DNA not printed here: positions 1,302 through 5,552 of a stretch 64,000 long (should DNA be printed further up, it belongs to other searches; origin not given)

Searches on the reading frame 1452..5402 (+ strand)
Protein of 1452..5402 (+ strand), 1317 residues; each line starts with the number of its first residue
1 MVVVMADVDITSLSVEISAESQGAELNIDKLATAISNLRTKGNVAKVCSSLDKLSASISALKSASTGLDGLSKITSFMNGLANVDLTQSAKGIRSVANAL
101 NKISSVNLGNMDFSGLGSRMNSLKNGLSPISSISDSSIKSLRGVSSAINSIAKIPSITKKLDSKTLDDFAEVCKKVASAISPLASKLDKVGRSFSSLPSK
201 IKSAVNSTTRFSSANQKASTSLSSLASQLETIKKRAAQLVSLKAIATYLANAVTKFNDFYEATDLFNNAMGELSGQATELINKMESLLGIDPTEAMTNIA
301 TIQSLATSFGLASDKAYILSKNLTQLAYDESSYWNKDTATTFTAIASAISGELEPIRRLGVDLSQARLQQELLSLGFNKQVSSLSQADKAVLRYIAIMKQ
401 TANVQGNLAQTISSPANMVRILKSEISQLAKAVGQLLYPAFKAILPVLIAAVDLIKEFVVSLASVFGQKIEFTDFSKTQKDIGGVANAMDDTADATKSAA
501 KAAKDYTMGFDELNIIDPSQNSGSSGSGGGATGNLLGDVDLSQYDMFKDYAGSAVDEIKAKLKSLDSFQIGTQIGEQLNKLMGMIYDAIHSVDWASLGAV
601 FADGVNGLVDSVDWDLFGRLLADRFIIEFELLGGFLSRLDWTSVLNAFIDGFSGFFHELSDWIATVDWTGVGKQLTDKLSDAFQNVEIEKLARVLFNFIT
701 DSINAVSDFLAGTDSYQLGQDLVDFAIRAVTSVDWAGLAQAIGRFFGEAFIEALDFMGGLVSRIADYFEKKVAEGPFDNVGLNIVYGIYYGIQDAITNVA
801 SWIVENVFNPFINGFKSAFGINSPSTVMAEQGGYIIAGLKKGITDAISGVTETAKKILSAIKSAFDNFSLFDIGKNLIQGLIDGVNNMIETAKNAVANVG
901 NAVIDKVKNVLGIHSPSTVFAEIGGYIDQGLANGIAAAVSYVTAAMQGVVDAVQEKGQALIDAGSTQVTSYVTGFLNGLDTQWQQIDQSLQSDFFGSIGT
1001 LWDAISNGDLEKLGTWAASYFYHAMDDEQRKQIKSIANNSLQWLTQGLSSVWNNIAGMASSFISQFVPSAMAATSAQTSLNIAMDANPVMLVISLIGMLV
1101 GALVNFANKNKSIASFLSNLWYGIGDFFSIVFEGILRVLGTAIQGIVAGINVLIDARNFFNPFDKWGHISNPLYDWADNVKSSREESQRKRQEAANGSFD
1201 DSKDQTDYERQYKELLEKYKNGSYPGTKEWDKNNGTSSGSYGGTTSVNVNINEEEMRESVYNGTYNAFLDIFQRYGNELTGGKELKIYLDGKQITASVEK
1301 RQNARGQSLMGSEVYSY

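Call 12: search_protein_families(library=phrogs, proteins=[window:1452-5402:+], max_evalue=0.001)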
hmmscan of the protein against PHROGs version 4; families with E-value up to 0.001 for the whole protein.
window:1452-5402:+ (1317 aa): 24 families
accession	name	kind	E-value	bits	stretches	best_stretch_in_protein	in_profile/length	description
phrog_1535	-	tail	8.6e-56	190.7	1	13-1202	7-1062/1152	tail length tape measure protein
phrog_28775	-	tail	3.8e-47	161.9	1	973-1198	863-1097/1303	tail length tape measure protein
phrog_28918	-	unknown function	2.2e-46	159.1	4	285-620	67-448/1445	-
phrog_58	-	tail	1.4e-44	153.9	3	843-957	889-1011/1544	tail length tape measure protein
phrog_1272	-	tail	5e-36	124.9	3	849-955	1415-1524/1606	tail length tape measure protein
phrog_5493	-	tail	3.3e-34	119.4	2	850-960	924-1034/1102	tail length tape measure protein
phrog_305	-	tail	1.3e-29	104.5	2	151-867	285-758/1001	tail length tape measure protein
phrog_1686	-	tail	1.2e-27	97.2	2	850-980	1028-1164/1224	tail length tape measure protein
phrog_8462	-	tail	2.9e-27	96.7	3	848-978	409-571/672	tail length tape measure protein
phrog_1204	-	tail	3.2e-23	82.6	2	872-972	1293-1401/1483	tail protein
phrog_4372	-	tail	1.7e-22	79.8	2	873-1115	1280-1407/1681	tail length tape measure protein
phrog_25849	-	unknown function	8.2e-18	65.3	2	871-963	279-371/544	-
phrog_971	-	lysis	1.6e-15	57.9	2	1072-1159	503-588/1338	endolysin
phrog_5218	-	unknown function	4.7e-14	52.5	1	860-942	1334-1417/1599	-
phrog_5448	-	tail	2.5e-12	45.6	2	870-979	1928-2038/3103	tail length tape measure protein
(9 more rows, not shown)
